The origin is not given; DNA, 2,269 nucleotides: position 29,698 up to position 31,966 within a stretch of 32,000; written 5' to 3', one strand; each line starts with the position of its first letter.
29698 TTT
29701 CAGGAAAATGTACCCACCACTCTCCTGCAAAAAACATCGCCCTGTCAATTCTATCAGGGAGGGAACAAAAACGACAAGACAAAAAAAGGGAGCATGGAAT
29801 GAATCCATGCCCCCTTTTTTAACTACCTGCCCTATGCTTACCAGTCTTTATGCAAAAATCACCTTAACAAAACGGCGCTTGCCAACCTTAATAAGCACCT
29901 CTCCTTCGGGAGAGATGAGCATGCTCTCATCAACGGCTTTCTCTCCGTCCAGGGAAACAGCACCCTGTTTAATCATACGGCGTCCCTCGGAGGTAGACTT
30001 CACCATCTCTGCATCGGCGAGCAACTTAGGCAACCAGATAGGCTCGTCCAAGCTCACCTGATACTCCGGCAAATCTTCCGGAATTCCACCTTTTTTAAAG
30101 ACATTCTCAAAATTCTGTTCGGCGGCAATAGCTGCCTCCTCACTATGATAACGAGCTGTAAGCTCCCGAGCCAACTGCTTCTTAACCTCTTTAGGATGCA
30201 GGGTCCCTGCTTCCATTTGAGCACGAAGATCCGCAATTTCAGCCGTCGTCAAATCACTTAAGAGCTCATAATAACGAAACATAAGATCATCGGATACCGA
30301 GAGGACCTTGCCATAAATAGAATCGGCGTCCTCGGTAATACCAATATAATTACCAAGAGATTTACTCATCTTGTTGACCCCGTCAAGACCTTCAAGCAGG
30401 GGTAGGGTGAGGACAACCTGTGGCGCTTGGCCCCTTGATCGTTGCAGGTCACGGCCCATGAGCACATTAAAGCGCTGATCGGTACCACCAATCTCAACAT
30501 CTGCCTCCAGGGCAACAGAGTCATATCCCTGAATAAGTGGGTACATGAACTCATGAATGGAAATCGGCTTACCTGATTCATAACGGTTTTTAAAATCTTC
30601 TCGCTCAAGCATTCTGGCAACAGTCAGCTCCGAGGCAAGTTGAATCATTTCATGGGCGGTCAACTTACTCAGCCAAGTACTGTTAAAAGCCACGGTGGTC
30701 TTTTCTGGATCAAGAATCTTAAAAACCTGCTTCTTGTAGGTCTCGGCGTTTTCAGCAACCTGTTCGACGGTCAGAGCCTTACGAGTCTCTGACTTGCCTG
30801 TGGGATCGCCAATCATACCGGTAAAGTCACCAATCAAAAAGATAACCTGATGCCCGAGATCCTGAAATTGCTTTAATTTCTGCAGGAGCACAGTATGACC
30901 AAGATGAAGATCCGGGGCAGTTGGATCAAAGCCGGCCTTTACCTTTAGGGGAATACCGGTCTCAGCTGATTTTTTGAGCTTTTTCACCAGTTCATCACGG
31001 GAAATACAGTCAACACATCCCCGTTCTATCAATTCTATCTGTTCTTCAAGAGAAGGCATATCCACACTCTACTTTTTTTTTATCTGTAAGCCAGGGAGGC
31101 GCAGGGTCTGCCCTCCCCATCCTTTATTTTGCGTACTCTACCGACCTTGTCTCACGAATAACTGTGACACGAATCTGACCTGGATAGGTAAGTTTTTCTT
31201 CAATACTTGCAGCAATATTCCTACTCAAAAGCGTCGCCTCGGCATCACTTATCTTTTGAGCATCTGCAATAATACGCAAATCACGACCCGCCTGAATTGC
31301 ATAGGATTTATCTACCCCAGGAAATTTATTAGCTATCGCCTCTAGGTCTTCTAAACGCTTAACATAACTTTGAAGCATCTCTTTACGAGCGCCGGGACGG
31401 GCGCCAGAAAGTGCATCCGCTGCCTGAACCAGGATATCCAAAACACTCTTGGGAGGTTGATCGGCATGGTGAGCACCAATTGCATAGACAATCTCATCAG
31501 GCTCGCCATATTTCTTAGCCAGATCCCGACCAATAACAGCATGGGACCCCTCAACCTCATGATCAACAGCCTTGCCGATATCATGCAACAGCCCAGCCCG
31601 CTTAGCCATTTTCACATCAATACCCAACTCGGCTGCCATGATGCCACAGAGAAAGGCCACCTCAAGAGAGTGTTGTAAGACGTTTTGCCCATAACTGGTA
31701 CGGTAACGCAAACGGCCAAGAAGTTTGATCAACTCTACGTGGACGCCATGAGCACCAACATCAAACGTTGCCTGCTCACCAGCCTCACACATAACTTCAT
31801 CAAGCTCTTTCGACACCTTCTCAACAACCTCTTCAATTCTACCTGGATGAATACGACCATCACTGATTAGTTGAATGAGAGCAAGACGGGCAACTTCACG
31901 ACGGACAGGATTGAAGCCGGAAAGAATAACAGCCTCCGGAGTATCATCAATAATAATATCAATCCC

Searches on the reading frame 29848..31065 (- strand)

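Call 28: search_protein_families(library=pfam, proteins=[window:29848-31065:-], max_evalue=0.01)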
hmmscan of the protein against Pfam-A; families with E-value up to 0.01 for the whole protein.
window:29848-31065:- (405 aa): 3 families
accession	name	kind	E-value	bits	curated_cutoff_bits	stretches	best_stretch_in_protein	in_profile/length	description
PF00579.31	tRNA-synt_1b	-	7.7e-87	291.7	21.1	1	39-324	5-292/292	tRNA synthetases class I (W and Y)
PF01479.30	S4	-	4e-08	33.3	22.8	1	344-389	2-47/48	S4 domain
PF22421.1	SYY_C-terminal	-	2.2e-07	31.1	27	1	330-398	7-79/83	Tyrosine--tRNA ligase SYY-like C-terminal domain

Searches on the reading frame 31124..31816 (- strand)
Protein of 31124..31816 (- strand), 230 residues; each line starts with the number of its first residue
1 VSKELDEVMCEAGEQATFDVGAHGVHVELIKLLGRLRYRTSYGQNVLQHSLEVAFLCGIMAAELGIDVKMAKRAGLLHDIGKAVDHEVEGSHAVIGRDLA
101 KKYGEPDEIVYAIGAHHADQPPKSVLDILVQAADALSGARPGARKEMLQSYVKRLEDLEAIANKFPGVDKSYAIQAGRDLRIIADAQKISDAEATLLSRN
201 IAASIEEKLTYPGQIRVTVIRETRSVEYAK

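Call 28: search_protein_families(library=pfam, proteins=[window:31124-31816:-], max_evalue=0.01)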
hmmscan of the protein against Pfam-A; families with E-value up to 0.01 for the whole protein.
window:31124-31816:- (230 aa): 2 families
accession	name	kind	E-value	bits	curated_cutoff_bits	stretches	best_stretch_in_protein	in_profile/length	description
PF01966.28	HD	-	5.2e-21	75.5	22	1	46-137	1-114/116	HD domain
PF08668.18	HDOD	-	2e-07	31.1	22.9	1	45-84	94-134/196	HDOD domain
